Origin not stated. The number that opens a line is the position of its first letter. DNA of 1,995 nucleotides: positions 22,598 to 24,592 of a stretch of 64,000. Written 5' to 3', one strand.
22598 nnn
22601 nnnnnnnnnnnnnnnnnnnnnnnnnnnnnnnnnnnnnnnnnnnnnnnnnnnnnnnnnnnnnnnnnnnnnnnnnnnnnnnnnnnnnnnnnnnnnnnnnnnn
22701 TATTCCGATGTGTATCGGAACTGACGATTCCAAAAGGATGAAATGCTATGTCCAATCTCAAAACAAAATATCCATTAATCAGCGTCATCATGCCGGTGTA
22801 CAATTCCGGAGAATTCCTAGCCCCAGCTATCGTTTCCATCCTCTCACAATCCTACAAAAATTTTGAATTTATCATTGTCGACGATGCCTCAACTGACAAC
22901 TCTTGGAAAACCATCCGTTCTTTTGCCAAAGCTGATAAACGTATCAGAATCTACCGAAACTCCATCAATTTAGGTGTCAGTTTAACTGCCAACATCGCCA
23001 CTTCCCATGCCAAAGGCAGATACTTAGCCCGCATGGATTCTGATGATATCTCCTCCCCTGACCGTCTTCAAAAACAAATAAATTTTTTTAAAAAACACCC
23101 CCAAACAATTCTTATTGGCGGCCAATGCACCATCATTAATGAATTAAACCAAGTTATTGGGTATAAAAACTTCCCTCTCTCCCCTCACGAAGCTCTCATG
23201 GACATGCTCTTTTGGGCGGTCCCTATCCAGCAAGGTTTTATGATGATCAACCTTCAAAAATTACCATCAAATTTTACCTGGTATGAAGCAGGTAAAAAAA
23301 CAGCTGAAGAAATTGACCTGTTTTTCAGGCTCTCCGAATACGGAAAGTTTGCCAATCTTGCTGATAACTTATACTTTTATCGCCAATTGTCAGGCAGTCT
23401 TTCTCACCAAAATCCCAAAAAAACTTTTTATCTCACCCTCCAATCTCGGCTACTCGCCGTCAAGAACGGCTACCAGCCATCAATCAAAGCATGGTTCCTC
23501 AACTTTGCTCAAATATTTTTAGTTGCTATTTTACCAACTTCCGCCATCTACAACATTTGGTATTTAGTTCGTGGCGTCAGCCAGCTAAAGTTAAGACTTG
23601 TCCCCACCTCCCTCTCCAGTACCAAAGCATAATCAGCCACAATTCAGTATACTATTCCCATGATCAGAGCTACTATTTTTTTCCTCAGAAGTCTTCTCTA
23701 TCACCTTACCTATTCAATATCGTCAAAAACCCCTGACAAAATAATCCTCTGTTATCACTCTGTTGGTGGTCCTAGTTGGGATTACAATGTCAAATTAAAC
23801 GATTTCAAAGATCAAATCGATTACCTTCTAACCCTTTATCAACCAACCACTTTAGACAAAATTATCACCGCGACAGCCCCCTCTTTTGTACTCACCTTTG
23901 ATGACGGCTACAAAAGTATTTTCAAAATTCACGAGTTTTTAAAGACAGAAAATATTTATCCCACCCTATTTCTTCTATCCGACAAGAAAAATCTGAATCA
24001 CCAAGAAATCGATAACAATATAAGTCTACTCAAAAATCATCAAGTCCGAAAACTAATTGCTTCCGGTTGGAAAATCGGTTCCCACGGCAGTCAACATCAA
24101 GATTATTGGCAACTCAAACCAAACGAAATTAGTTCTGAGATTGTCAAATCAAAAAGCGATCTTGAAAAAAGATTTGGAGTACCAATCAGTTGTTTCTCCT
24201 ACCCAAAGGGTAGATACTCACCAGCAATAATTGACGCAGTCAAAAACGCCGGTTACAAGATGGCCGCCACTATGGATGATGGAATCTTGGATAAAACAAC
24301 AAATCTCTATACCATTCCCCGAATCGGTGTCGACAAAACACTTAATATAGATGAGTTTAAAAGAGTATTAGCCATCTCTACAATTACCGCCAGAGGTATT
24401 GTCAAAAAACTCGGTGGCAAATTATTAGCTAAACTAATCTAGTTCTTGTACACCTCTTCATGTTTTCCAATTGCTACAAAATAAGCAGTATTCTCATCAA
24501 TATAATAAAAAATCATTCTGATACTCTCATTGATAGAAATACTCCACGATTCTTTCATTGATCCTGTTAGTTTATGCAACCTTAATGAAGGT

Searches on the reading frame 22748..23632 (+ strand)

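Call 53: search_protein_families(library=pfam, proteins=[window:22748-23632:+], max_evalue=0.001)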
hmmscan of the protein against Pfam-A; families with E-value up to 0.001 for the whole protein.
window:22748-23632:+ (294 aa): 4 families
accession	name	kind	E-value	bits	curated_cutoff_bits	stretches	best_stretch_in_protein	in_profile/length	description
PF00535.33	Glycos_transf_2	-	1.9e-36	125.9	23.3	1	12-170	1-161/168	Glycosyl transferase family 2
PF10111.15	Glyco_tranf_2_2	-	3.4e-13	50.2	27.3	1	12-219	1-223/276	Glycosyltransferase like family 2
PF13641.12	Glyco_tranf_2_3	-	2.4e-10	41.2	27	1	11-125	3-121/230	Glycosyltransferase like family 2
PF23316.1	Ig_DLEC1_6th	-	8.6e-05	23.1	27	1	144-191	5-52/105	DLEC1 sixth Ig-like domain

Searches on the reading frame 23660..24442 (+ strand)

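Call 53: search_protein_families(library=pfam, proteins=[window:23660-24442:+], max_evalue=0.001)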
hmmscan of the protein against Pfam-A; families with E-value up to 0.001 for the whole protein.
window:23660-24442:+ (260 aa): 2 families
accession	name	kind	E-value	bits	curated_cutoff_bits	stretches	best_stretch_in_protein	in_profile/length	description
PF01522.26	Polysacc_deac_1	-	1.4e-22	80.4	23.1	1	72-201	5-123/124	Polysaccharide deacetylase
PF10096.14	DUF2334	-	0.00014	21.9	26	1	85-189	16-131/203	Uncharacterized protein conserved in bacteria (DUF2334)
